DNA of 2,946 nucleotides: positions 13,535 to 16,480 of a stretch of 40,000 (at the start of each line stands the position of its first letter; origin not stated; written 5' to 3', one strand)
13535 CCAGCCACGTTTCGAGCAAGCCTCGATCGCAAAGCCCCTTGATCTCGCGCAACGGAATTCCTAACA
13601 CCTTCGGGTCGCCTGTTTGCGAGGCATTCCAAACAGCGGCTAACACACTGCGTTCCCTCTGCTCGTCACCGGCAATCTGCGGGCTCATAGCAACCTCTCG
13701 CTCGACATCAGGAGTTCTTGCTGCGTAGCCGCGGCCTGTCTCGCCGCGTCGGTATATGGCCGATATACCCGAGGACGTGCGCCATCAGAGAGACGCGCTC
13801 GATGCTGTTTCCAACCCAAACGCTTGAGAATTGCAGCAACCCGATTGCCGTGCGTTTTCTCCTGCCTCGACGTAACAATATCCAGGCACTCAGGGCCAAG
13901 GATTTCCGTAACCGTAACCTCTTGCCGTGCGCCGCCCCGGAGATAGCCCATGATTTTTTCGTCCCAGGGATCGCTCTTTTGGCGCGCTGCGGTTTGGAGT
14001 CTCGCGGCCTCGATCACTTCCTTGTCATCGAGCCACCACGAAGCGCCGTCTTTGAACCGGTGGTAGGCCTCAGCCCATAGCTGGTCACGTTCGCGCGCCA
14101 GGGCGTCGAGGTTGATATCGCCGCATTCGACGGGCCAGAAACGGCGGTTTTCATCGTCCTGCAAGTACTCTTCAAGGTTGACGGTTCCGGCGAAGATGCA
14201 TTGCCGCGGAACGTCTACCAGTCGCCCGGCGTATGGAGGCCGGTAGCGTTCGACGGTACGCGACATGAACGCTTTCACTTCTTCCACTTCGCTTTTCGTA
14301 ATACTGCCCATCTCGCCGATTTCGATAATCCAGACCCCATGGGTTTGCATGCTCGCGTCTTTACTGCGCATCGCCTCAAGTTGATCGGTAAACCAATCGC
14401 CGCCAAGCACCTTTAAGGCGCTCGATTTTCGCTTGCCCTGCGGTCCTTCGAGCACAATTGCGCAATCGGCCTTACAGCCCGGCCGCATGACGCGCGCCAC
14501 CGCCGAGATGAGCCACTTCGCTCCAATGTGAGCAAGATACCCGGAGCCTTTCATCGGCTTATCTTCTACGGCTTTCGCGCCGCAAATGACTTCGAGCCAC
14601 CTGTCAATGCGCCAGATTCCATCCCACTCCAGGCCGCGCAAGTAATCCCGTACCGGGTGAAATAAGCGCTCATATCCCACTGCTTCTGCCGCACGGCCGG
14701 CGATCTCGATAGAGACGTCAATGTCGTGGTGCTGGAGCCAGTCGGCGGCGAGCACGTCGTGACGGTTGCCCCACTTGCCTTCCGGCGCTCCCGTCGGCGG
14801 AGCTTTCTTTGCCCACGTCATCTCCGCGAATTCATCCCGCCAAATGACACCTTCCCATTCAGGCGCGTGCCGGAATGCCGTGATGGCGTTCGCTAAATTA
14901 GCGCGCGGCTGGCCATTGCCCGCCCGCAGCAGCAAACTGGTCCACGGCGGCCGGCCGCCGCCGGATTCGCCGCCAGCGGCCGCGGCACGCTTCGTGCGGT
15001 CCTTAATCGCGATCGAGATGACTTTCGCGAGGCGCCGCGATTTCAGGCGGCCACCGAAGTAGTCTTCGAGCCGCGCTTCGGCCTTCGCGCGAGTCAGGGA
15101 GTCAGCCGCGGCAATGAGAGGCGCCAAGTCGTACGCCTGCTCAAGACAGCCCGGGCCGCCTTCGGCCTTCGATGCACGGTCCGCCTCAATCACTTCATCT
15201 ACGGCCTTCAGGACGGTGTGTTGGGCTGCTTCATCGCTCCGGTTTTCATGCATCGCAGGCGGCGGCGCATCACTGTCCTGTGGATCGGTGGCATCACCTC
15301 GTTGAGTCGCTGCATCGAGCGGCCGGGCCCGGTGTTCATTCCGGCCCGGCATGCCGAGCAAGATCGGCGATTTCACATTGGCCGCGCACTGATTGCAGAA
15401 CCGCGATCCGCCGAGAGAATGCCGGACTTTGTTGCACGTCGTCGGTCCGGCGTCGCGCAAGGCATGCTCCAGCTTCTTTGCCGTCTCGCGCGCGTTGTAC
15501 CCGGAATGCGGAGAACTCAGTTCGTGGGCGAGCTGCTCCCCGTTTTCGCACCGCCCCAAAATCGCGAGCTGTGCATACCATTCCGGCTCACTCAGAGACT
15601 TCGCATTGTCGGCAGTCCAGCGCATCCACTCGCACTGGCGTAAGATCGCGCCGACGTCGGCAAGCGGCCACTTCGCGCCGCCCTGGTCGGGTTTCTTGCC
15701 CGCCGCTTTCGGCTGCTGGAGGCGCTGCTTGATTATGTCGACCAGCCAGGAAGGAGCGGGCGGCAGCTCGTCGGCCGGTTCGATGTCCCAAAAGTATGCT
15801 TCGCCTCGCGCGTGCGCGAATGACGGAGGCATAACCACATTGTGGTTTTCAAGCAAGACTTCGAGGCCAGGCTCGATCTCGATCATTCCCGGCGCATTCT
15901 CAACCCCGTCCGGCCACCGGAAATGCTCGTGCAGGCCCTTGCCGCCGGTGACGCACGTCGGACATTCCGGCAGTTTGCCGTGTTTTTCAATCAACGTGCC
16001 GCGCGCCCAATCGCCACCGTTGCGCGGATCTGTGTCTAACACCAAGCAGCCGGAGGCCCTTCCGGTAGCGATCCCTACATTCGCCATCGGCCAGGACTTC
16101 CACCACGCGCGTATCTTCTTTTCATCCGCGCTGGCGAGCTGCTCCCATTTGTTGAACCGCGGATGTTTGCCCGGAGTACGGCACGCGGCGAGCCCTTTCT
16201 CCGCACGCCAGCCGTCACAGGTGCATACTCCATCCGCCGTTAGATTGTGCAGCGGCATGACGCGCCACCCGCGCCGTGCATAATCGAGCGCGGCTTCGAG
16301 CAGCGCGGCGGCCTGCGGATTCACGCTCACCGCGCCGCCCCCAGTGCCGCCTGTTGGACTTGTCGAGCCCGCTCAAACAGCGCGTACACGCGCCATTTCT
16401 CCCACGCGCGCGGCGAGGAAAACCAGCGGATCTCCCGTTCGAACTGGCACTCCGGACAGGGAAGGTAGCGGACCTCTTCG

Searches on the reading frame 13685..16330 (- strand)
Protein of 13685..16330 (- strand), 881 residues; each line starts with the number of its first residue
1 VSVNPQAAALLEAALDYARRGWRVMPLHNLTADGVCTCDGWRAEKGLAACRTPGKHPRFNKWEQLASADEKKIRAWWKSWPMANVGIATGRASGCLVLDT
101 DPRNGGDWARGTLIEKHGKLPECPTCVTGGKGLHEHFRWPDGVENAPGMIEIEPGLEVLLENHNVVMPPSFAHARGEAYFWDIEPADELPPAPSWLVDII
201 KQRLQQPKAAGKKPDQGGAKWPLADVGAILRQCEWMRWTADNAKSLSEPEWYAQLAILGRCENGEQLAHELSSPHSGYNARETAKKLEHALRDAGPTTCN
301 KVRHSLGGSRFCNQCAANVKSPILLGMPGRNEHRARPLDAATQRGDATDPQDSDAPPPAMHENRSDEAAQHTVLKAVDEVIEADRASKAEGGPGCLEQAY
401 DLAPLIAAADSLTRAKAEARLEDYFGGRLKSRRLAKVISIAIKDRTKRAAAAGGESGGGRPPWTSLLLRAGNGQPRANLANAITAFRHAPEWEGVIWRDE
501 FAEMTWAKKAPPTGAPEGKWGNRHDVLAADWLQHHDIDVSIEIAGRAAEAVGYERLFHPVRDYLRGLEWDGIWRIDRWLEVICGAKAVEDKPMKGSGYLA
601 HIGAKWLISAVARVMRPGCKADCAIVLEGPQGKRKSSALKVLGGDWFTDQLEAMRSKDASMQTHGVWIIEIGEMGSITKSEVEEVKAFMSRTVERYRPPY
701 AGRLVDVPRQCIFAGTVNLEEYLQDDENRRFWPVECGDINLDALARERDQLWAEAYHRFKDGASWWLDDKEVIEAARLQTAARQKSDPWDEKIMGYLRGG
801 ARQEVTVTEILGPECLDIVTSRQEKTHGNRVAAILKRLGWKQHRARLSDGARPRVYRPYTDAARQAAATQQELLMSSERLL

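Call 7: search_protein_families(library=pfam, proteins=[window:13685-16330:-], max_evalue=0.01)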
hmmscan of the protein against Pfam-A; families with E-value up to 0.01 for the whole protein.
window:13685-16330:- (881 aa): 2 families
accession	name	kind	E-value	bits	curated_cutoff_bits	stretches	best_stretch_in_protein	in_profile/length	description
PF05272.17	VapE-like_dom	-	3.7e-73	246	25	1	564-782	1-215/217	Virulence-associated protein E-like domain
PF09250.16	Prim-Pol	-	2.2e-36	126.1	22.8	1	14-195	1-158/158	Bifunctional DNA primase/polymerase, N-terminal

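Call 8: search_protein_families(library=phrogs, proteins=[window:13685-16330:-], max_evalue=0.001)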
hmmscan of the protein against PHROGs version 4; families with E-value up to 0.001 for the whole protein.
window:13685-16330:- (881 aa): 12 families
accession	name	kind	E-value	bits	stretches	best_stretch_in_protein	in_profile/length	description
phrog_256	-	DNA, RNA and nucleotide metabolism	6.6e-86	290.5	1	460-798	364-702/798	DNA helicase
phrog_1313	-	DNA, RNA and nucleotide metabolism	5.6e-85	287.4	1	471-860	147-556/568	DNA helicase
phrog_15962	-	DNA, RNA and nucleotide metabolism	1.4e-76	259.4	1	472-863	400-808/835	DNA primase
phrog_36873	-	DNA, RNA and nucleotide metabolism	2.8e-55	188.6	1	557-862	490-784/1082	DNA helicase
phrog_2249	-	DNA, RNA and nucleotide metabolism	2.9e-53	182.7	1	554-863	471-777/802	DNA primase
phrog_16593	-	DNA, RNA and nucleotide metabolism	1.8e-29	103.7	1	547-774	491-724/823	DNA primase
phrog_1156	-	DNA, RNA and nucleotide metabolism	4.3e-28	99.3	1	7-207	10-198/855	DNA primase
phrog_3022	-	DNA, RNA and nucleotide metabolism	2.5e-17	63.6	1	13-254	4-233/788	DNA primase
phrog_5852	-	DNA, RNA and nucleotide metabolism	2.2e-15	57.6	1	5-190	61-236/242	DNA polymerase/primase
phrog_4630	-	DNA, RNA and nucleotide metabolism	2.8e-07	30.6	1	568-737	195-366/581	DNA primase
phrog_5177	-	DNA, RNA and nucleotide metabolism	3e-07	29.7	1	8-182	18-170/876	DNA polymerase/primase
phrog_695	-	DNA, RNA and nucleotide metabolism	2.4e-06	27.6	1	12-209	10-186/704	DNA polymerase/primase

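Call 15: find_related_loci(query=window:13685-16330:-, collection=viral_contigs, flank=10000)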
Query window:13685-16330:- (881 aa) in viral_contigs; peptide patterns used: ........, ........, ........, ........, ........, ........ (x = any residue, [..] = any of these).
22 stretches matched a pattern; 22 encode a relative of the query (tblastn E <= 1e-3); 22 distinct loci.
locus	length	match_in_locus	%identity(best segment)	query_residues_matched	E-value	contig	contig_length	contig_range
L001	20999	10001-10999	36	463-797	5e-48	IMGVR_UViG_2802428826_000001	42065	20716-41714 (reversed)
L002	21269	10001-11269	32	394-797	2e-46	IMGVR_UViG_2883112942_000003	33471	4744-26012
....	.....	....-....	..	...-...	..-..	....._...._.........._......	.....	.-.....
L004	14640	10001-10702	39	554-787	4e-45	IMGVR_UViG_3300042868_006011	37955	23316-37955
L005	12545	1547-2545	35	463-797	8e-44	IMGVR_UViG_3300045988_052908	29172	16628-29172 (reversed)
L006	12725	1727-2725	35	463-797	1e-43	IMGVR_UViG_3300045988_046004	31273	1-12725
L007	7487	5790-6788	35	463-797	1e-43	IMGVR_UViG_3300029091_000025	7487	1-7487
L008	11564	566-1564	35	463-797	1e-43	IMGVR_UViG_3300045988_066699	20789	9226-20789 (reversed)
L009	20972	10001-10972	34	473-797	2e-44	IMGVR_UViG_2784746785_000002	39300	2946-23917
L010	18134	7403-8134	42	554-797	5e-43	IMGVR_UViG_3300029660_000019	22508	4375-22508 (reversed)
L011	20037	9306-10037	42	554-797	5e-43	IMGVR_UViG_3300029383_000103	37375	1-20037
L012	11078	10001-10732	42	554-797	5e-43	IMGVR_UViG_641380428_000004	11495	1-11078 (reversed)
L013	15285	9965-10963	35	463-797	9e-43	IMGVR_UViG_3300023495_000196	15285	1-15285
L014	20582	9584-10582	35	463-797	1e-42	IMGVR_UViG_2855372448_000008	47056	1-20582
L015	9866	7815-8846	34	445-787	1e-42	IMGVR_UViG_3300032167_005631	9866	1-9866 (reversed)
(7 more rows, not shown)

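Call 28: find_homologous_proteins(query=window:13685-16330:-, max_evalue=1e-20)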
Query window:13685-16330:- (881 aa): 48 proteins with E <= 1e-20 among 8000 candidates.
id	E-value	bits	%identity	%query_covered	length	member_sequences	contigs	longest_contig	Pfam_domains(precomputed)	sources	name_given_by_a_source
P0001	0.0e+0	2055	100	100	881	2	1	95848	PF05272.18,PF09250.17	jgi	-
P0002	0.0e+0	1097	58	99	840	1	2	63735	PF05272.18,PF09250.17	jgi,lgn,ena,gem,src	-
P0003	0.0e+0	1051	57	98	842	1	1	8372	PF05272.18,PF09250.17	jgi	jgi:predicted P-loop ATPase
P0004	7.9e-265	900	50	99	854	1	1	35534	PF05272.18,PF09250.17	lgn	-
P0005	3.5e-261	888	49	98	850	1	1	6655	PF05272.18,PF09250.17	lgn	-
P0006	6.9e-261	887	49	97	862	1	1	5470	PF05272.18,PF09250.17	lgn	-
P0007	1.3e-258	879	51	96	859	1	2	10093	PF05272.18,PF09250.17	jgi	jgi:predicted P-loop ATPase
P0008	4.4e-258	877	49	99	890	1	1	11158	PF05272.18,PF09250.17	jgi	jgi:predicted P-loop ATPase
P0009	3.3e-257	875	50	98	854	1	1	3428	PF05272.18,PF09250.17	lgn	-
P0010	2.0e-253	862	51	98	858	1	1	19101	PF05272.18,PF09250.17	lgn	-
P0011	5.1e-253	861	49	99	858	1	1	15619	PF05272.18,PF09250.17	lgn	-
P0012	5.0e-247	841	47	99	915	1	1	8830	PF05272.18,PF09250.17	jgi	jgi:predicted P-loop ATPase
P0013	6.1e-234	797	52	47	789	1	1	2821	PF05272.18,PF09250.17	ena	-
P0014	6.5e-145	503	67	36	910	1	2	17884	PF09250.17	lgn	-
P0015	2.3e-143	498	64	36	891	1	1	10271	PF09250.17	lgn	-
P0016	8.3e-141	489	58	42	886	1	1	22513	PF09250.17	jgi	jgi:hypothetical protein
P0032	3.7e-31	126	41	23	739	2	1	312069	PF19263.6,PF09250.17,PF08706.17,PF08708.17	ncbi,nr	ncbi:MAG: phage/plasmid primase, P4 family [Planctomycetes bacterium]|nr:phage/plasmid primase, P4 f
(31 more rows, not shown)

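Call 29: find_encoding_contigs(protein=P0002, flank=8000, max_places=3)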
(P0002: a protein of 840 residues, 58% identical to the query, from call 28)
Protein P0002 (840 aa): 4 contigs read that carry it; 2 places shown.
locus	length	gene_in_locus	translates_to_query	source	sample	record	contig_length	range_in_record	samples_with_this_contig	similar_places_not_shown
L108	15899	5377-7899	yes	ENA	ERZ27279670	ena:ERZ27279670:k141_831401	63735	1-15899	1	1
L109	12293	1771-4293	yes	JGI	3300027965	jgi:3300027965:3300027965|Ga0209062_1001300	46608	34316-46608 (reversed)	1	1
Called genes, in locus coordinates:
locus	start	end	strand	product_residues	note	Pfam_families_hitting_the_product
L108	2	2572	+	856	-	?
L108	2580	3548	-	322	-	PF01156:IU_nuc_hydro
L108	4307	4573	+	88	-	-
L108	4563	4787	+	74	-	-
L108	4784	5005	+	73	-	PF00436:SSB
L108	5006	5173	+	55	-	PF00436:SSB (weak)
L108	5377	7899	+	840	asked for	PF09250:Prim-Pol, PF05272:VapE-like_dom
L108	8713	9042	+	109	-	-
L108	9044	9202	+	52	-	-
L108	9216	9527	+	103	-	-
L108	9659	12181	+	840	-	PF05876:GpA_ATPase, PF20454:GpA_nuclease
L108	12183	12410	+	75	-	-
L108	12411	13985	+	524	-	PF05136:Phage_portal_2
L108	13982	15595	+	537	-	PF01343:Peptidase_S49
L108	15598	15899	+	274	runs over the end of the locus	PF02924:HDPD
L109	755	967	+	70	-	-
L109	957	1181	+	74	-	-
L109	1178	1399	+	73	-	PF00436:SSB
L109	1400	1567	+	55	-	PF00436:SSB (weak)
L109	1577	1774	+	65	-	-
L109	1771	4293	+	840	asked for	PF09250:Prim-Pol, PF05272:VapE-like_dom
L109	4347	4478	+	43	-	-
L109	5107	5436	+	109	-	-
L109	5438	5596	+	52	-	-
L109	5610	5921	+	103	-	-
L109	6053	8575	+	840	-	PF05876:GpA_ATPase, PF20454:GpA_nuclease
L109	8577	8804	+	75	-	-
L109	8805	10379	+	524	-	PF05136:Phage_portal_2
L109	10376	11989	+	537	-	PF01343:Peptidase_S49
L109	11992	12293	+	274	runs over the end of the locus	PF02924:HDPD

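Call 30: find_encoding_contigs(protein=P0004, flank=8000, max_places=2)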
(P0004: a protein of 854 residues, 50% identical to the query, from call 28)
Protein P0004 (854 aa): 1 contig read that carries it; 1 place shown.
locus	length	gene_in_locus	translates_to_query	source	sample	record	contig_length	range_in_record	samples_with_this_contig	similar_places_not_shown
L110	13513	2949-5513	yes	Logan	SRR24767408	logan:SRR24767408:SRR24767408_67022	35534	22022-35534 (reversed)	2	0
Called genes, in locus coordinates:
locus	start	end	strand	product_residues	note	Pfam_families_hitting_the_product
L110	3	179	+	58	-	?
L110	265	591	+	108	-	PF00076:RRM_1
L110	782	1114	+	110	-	-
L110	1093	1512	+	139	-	PF00436:SSB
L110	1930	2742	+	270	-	PF01555:N6_N4_Mtase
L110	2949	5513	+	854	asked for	PF09250:Prim-Pol, PF05272:VapE-like_dom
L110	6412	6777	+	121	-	PF10908:Tlde1_dom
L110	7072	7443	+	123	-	-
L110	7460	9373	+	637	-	PF03354:TerL_ATPase, PF20441:TerL_nuclease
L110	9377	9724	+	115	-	PF01844:HNH (weak)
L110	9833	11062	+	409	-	PF04860:Phage_portal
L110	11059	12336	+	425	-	PF04586:Peptidase_S78, PF20223:DUF6582 (faint)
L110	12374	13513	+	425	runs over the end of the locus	PF05065:Phage_capsid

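Call 31: find_encoding_contigs(protein=P0010, flank=8000, max_places=2)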
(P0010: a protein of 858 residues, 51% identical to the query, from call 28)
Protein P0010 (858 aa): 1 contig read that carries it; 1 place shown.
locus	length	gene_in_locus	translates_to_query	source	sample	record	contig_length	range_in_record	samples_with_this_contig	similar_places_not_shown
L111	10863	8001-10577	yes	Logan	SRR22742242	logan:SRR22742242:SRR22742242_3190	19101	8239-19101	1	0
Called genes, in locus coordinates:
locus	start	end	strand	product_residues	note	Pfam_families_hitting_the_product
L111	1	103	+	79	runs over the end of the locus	-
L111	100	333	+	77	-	-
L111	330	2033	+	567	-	PF02195:ParB_N, PF17762:HTH_ParB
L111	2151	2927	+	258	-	PF00145:DNA_methylase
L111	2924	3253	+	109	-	-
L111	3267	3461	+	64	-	-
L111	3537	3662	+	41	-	-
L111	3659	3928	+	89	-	-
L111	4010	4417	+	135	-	-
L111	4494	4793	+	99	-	PF00076:RRM_1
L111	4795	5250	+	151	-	PF00436:SSB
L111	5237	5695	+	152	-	-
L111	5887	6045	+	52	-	-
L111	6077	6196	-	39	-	-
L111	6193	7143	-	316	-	PF12760:Zn_ribbon_IS1595, PF12762:DDE_Tnp_IS1595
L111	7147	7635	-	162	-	-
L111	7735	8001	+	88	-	-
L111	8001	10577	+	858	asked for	PF09250:Prim-Pol, PF05272:VapE-like_dom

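Call 34: find_encoding_contigs(protein=P0003, flank=6000, max_places=1)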
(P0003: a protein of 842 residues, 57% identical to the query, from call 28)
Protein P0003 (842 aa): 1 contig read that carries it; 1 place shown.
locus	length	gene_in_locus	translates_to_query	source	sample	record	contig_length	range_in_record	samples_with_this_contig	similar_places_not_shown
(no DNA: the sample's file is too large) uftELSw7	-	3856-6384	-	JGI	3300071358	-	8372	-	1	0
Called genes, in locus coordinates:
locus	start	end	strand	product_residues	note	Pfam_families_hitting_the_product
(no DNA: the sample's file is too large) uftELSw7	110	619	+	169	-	-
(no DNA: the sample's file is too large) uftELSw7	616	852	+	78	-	-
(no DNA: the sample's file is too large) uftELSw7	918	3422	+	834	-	PF01555:N6_N4_Mtase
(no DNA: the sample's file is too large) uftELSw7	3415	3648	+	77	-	-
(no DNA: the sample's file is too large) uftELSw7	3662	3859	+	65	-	-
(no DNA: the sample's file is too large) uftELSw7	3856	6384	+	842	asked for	PF09250:Prim-Pol, PF05272:VapE-like_dom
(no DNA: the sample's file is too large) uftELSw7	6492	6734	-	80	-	-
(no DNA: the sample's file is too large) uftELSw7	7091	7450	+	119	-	-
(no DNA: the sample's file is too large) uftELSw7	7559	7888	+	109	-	-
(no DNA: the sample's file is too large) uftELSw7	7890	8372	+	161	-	?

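Call 35: find_encoding_contigs(protein=P0007, flank=6000, max_places=1)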
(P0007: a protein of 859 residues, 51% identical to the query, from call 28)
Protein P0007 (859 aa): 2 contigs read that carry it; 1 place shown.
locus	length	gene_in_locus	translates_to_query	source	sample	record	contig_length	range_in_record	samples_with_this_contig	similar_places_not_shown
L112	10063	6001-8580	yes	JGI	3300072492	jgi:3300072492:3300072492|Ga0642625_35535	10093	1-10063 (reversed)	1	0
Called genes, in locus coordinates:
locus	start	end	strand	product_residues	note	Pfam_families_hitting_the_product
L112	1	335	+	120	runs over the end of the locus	?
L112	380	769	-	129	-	-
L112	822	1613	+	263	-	PF17762:HTH_ParB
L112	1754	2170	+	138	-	-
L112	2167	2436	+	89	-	-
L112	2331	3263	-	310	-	PF13495:Phage_int_SAM_4 (weak), PF00589:Phage_integrase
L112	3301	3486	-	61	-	-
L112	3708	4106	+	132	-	-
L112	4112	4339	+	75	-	-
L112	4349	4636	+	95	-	-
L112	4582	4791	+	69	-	-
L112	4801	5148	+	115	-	-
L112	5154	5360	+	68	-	-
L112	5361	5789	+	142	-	-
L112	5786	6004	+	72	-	-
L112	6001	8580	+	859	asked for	PF09250:Prim-Pol, PF05272:VapE-like_dom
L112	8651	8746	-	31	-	-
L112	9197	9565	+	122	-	-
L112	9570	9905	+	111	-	-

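Call 36: find_encoding_contigs(protein=P0008, flank=6000, max_places=1)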
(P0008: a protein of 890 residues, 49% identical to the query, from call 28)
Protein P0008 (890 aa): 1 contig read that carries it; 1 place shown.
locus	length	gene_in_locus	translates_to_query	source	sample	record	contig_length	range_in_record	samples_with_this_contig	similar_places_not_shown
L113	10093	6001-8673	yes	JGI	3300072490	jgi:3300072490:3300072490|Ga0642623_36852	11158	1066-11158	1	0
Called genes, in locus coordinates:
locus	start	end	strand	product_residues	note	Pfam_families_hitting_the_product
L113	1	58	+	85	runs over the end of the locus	PF12728:HTH_17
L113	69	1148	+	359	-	PF00589:Phage_integrase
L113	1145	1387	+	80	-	-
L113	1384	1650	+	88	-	-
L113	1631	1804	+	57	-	-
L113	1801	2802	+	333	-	PF07505:DUF5131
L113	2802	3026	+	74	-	-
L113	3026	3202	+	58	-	-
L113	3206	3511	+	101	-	-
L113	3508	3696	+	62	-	-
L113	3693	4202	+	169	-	-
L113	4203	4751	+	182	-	-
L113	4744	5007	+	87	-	-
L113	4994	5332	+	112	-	-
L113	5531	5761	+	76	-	-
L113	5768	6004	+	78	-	-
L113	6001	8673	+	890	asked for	PF09250:Prim-Pol, PF05272:VapE-like_dom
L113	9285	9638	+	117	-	-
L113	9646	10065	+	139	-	PF01844:HNH (weak)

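Call 37: find_encoding_contigs(protein=P0011, flank=6000, max_places=1)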
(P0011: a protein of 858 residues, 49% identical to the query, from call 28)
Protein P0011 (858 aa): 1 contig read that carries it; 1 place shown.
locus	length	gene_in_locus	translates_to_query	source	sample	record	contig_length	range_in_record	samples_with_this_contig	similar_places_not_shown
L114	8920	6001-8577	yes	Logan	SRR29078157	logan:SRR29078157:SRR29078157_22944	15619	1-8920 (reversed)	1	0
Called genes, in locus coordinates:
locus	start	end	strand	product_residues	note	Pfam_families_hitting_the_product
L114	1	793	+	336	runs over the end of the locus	PF27050:Phage_P22_Y8K6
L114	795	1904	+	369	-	PF00712:DNA_pol3_beta, PF02767:DNA_pol3_beta_2, PF02768:DNA_pol3_beta_3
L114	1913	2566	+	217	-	-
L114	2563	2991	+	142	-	-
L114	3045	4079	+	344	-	-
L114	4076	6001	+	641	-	PF00145:DNA_methylase (weak)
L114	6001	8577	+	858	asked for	PF09250:Prim-Pol, PF05272:VapE-like_dom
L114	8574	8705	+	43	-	-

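Call 42: search_solved_structures(query=window:13685-16330:-, max_evalue=1, show_alignments=2)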
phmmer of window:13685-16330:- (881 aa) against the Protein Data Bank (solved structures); distinct sequences matched with E-value up to 1: 1.
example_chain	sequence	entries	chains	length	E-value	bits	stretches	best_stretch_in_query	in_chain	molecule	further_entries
7pds_A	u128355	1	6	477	3.9e-38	134.5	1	463-739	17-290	Similar to D. nodosus vapE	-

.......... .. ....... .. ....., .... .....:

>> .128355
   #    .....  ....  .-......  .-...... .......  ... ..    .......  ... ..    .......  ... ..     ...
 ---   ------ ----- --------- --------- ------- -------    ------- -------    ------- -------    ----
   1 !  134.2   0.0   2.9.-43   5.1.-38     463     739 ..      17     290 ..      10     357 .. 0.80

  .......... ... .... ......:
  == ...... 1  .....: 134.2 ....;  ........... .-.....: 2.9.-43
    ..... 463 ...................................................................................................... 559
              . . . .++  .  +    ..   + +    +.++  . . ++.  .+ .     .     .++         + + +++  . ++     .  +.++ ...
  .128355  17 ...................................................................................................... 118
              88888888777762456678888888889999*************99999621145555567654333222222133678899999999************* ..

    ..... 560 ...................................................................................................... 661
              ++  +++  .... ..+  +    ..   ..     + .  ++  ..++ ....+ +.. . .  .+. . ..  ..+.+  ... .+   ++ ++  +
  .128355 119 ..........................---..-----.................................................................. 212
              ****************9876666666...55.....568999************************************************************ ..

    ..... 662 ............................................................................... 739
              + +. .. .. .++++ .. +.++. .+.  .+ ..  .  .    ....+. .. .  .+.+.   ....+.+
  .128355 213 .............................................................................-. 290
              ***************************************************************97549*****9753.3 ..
